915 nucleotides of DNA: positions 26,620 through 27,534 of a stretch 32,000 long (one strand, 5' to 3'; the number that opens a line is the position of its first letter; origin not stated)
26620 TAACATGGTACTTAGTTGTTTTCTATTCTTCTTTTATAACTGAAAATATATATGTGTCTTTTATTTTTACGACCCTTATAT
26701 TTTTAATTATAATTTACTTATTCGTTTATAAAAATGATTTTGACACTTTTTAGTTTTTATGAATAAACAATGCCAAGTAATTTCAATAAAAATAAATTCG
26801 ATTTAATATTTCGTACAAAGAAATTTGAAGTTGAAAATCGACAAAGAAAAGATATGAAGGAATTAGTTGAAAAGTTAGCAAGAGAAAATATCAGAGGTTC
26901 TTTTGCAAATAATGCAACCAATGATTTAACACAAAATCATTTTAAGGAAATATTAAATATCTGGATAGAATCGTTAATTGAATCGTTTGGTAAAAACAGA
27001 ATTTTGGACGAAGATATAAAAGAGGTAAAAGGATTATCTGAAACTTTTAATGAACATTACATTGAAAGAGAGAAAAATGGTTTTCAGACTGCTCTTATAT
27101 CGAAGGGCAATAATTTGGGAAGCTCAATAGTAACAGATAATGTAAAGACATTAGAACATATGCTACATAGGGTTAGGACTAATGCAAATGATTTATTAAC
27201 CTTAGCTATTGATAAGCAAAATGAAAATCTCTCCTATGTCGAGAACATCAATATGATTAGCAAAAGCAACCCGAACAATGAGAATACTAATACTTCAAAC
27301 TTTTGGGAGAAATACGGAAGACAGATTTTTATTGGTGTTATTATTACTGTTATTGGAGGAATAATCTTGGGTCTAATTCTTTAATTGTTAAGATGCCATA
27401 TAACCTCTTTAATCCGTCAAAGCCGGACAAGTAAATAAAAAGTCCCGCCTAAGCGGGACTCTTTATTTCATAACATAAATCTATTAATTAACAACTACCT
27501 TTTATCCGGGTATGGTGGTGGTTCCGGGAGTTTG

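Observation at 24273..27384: AT-rich four-gene cluster: unknown protein coupled to a J-domain protein, followed by two small membrane proteins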

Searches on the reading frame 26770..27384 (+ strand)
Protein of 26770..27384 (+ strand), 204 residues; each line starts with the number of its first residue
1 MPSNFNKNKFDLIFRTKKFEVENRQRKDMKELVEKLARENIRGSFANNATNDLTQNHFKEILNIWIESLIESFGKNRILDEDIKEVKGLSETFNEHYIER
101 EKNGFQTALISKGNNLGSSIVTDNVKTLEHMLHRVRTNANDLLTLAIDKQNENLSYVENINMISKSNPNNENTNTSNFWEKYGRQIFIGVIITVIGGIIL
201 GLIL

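Call 3: search_protein_families(library=pfam, proteins=[window:26770-27384:+], max_evalue=1)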
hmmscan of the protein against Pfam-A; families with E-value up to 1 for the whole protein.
window:26770-27384:+ (204 aa): 6 families
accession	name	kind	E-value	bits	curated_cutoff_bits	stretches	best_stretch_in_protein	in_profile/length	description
PF09924.15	LPG_synthase_C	-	0.0011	18.5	27.5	1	4-102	94-181/298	Phosphatidylglycerol lysyltransferase, C-terminal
PF23948.1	ARM_5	-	0.0089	15.3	27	1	26-143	4-109/419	ARM-like repeat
PF04286.17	DUF445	-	0.028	14.8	33.8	1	17-153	81-218/368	Protein of unknown function (DUF445)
PF09548.15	Spore_III_AB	-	0.038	14.5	32.5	1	25-108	47-132/170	Stage III sporulation protein AB (spore_III_AB)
PF18258.6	IL4_i_Ig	-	0.094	13.3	26.3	1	149-192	19-62/89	Interleukin-4 inducing immunoglobulin-binding domain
PF21867.1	vRNAP_dom_2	-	0.13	13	27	1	98-170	41-109/117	Virion DNA-directed RNA polymerase domain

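Call 4: search_protein_families(library=padloc, proteins=[window:26770-27384:+], max_evalue=1)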
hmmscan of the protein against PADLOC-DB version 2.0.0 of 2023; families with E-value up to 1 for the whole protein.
window:26770-27384:+ (204 aa): 0 families

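Call 58: find_homologous_proteins(query=window:26770-27381:+, max_evalue=0.01)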
Query window:26770-27381:+ (204 aa): 9 proteins with E <= 0.01 among 140 candidates.
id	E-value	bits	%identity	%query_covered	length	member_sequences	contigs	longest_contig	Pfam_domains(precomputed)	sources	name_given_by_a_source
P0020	9.8e-106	369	100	86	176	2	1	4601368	-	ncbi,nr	ncbi:MAG: hypothetical protein IPM56_01730 [Ignavibacteriales bacterium]|nr:MAG: hypothetical protei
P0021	2.0e-102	359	84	100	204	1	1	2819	-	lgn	-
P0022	5.4e-93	328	78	100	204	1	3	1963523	-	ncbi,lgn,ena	-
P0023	2.0e-92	326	76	100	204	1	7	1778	-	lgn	-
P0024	4.2e-80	286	85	78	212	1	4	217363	-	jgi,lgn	jgi:hypothetical protein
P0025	5.4e-75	269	70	93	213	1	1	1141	-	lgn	-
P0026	7.1e-65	236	63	92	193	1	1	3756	-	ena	-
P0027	3.6e-51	192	49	91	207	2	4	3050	-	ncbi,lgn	-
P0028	5.5e-49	184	44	91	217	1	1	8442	-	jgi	-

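Call 60: find_encoding_contigs(protein=P0022, flank=8000, max_places=3)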
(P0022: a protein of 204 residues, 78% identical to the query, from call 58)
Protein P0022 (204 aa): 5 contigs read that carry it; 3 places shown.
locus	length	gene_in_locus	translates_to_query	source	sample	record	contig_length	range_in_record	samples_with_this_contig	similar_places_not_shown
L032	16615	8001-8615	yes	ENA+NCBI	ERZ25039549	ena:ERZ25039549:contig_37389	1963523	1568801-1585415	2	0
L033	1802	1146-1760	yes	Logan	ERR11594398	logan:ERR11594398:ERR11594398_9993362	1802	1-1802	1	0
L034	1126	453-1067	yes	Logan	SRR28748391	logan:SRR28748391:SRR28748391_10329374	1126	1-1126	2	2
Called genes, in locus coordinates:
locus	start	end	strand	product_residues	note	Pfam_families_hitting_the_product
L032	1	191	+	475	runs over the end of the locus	PF02113:Peptidase_S13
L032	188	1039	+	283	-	PF06325:PrmA, PF02353:CMAS (weak), PF02475:TRM5-TYW2_MTfase, PF05175:MTS, PF12847:Methyltransf_18 (weak), PF13649:Methyltransf_25, PF13847:Methyltransf_31, PF08241:Methyltransf_11 (weak), +1 more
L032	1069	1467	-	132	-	PF13366:PDDEXK_3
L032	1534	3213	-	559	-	PF07969:Amidohydro_3, PF01979:Amidohydro_1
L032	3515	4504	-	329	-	PF13495:Phage_int_SAM_4, PF00589:Phage_integrase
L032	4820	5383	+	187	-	-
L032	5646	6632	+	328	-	PF25852:DUF6242_C (faint), PF15902:Sortilin-Vps10 (faint)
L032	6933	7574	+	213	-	PF08308:PEGA (weak)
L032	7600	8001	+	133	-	-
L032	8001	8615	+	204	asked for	-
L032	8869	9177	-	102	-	PF05016:ParE_toxin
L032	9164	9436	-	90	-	PF02604:PhdYeFM_antitox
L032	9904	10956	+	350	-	PF07228:SpoIIE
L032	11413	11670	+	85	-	PF04014:MazE_antitoxin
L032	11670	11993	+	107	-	PF02452:PemK_toxin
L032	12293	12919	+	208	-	PF00702:Hydrolase, PF13419:HAD_2, PF13242:Hydrolase_like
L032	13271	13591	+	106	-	PF12840:HTH_20, PF01022:HTH_5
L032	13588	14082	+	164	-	PF08327:AHSA1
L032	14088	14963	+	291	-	PF00561:Abhydrolase_1, PF12146:Hydrolase_4, PF12697:Abhydrolase_6, PF03096:Ndr (weak)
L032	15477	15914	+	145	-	PF04191:PEMT (weak), PF04140:ICMT (weak)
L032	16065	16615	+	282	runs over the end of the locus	-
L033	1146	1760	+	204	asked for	-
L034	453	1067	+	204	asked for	-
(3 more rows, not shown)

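Call 61: find_encoding_contigs(protein=P0024, flank=8000, max_places=3)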
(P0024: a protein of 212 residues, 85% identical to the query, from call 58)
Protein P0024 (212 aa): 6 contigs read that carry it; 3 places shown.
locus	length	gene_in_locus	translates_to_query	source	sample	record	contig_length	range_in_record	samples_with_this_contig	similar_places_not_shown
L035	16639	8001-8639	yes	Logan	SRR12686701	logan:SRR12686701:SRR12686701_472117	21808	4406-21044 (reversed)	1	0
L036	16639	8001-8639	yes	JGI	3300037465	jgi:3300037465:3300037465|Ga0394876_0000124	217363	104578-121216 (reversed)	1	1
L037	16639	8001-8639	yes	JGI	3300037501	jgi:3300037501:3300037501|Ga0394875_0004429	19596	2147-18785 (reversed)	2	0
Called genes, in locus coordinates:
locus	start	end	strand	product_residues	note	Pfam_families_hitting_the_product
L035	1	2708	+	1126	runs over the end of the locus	PF00176:SNF2-rel_dom (faint), PF17757:UvrB_inter, PF02559:CarD_TRCF_RID, PF00270:DEAD, PF04851:ResIII, PF00271:Helicase_C, PF03461:TRCF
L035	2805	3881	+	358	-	PF13784:Fic_N, PF02661:Fic, PF21248:SoFic-like_C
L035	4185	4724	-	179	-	PF07617:DUF1579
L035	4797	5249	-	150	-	PF04074:DUF386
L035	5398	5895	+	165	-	PF04461:YajQ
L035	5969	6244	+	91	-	PF02604:PhdYeFM_antitox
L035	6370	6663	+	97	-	PF05016:ParE_toxin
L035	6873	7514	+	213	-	-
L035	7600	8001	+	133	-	-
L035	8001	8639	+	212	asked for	-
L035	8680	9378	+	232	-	PF09509:Hypoth_Ymh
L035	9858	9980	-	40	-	-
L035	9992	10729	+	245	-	PF13645:YkuD_2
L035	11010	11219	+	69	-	-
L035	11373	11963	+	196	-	PF01641:SelR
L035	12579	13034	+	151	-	-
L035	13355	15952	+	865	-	PF02836:Glyco_hydro_2_C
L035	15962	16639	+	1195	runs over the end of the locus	PF02463:SMC_N, PF13175:AAA_15, PF13304:AAA_21 (weak), PF13476:AAA_23, PF06470:SMC_hinge, PF13304:AAA_21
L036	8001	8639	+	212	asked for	-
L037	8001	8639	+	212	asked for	-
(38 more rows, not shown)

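Call 73: search_protein_families(library=phrogs, proteins=[window:26770-27381:+, L032:7600-7998:+], max_evalue=0.1)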
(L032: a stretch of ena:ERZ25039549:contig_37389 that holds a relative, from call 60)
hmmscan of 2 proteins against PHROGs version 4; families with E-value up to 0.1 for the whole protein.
window:26770-27381:+ (204 aa): 4 families
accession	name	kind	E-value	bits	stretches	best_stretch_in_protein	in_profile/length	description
phrog_3762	-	unknown function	0.022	15.7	1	25-53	16-44/50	-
phrog_8376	-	unknown function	0.032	15.6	1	28-124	13-105/121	-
phrog_20818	-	unknown function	0.053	14.6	1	35-114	32-110/124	-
phrog_3328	-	unknown function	0.083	13.2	0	76-125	40-91/242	-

L032:7600-7998:+ (133 aa): 1 family
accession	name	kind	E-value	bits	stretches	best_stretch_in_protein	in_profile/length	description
phrog_31073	-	unknown function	0.0072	17.1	1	77-111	6-40/41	-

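Call 74: search_protein_families(library=ncbifam, proteins=[window:26770-27381:+, L032:7600-7998:+], max_evalue=0.1)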
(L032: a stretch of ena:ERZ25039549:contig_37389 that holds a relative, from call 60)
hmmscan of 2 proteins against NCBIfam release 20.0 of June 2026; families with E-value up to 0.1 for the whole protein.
window:26770-27381:+ (204 aa): 3 families
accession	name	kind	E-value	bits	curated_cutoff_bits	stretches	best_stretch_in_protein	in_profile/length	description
NF046005.2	near_gluc_PtsG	equivalog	0.011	16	45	1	161-197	39-79/85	MPN207a family PTS transporter accessory protein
TIGR04211.1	SH3_and_anchor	equivalog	0.023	14.3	65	1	122-204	107-184/198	TIGR04211 family SH3 domain-containing protein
TIGR04053.2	TIGR04053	equivalog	0.052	12.8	395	1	25-135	69-173/366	TIGR04053 family radical SAM/SPASM domain-containing protein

L032:7600-7998:+ (133 aa): 0 families

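Call 84: search_protein_families(library=pfam, proteins=[L032:6933-7571:+, L032:7600-7998:+, L035:8680-9375:+], max_evalue=0.05)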
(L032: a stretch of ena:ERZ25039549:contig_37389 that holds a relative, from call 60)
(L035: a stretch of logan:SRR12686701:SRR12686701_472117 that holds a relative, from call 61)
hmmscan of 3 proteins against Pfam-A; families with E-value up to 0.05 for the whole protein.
L032:6933-7571:+ (213 aa): 2 families
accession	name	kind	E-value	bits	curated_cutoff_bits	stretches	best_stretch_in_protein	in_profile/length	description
PF08308.17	PEGA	-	1e-07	32.1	20.8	1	39-106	2-68/71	PEGA domain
PF09199.15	SSL_OB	-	0.048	14.5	27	0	27-71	16-60/84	Staphylococcal superantigen-like OB-fold domain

L032:7600-7998:+ (133 aa): 0 families

L035:8680-9375:+ (232 aa): 3 families
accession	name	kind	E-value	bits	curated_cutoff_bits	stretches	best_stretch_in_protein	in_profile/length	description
PF09509.15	Hypoth_Ymh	-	2.1e-17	63.5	25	1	9-100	3-97/119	Protein of unknown function (Hypoth_ymh)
PF05396.16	Phage_T7_Capsid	-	0.014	16.2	27.1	1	162-205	31-74/188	Phage T7 capsid assembly protein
PF10437.14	Lip_prot_lig_C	-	0.033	14.6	24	0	154-211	31-81/85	Bacterial lipoate protein ligase C-terminus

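Call 106: search_protein_families(library=ncbifam, proteins=[L032:3515-4504:-], max_evalue=0.00001)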
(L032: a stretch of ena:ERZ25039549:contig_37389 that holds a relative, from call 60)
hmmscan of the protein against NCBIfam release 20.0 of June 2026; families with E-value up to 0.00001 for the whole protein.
L032:3515-4504:- (329 aa): 12 families
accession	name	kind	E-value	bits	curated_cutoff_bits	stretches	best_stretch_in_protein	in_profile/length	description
TIGR02249.1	integrase_gron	subfamily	2.2e-126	421.5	265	1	16-328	1-313/315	integron integrase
NF011946.0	PRK15417.1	equivalog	3.4e-96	322.3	435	1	15-328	15-328/337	integron integrase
NF040815.2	recomb_XerA_Arch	equivalog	3.6e-50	171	220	2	22-200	5-180/263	site-specific tyrosine recombinase/integron integrase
TIGR02224.1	recomb_XerC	equivalog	4.7e-42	144.4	335.15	1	27-316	11-278/295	tyrosine recombinase XerC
TIGR02225.1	recomb_XerD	equivalog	1e-40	139.9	329.6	2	254-317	214-276/290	site-specific tyrosine recombinase XerD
NF001399.0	PRK00283.1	subfamily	6.2e-38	130.7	279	1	30-317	23-285/300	tyrosine recombinase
NF002331.0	PRK01287.1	subfamily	5e-30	104.7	371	2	15-181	28-212/365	site-specific tyrosine recombinase XerC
NF003462.0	PRK05084.1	equivalog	3.4e-18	65.5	267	2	253-317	285-346/360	tyrosine recombinase XerS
NF002685.0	PRK02436.1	equivalog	1.9e-09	37.7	178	1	18-195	3-174/245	site-specific tyrosine recombinase XerD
NF007371.0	PRK09871.1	subfamily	7.2e-08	32.2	222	0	259-314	115-173/198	tyrosine-type DNA invertase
NF007370.0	PRK09870.1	subfamily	7.4e-08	32.3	221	0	240-314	109-178/200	tyrosine-type DNA invertase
NF040693.1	recomb_GmtY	equivalog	3.4e-07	29.9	340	0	273-314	390-431/441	gamma-mobile-trio recombinase GmtY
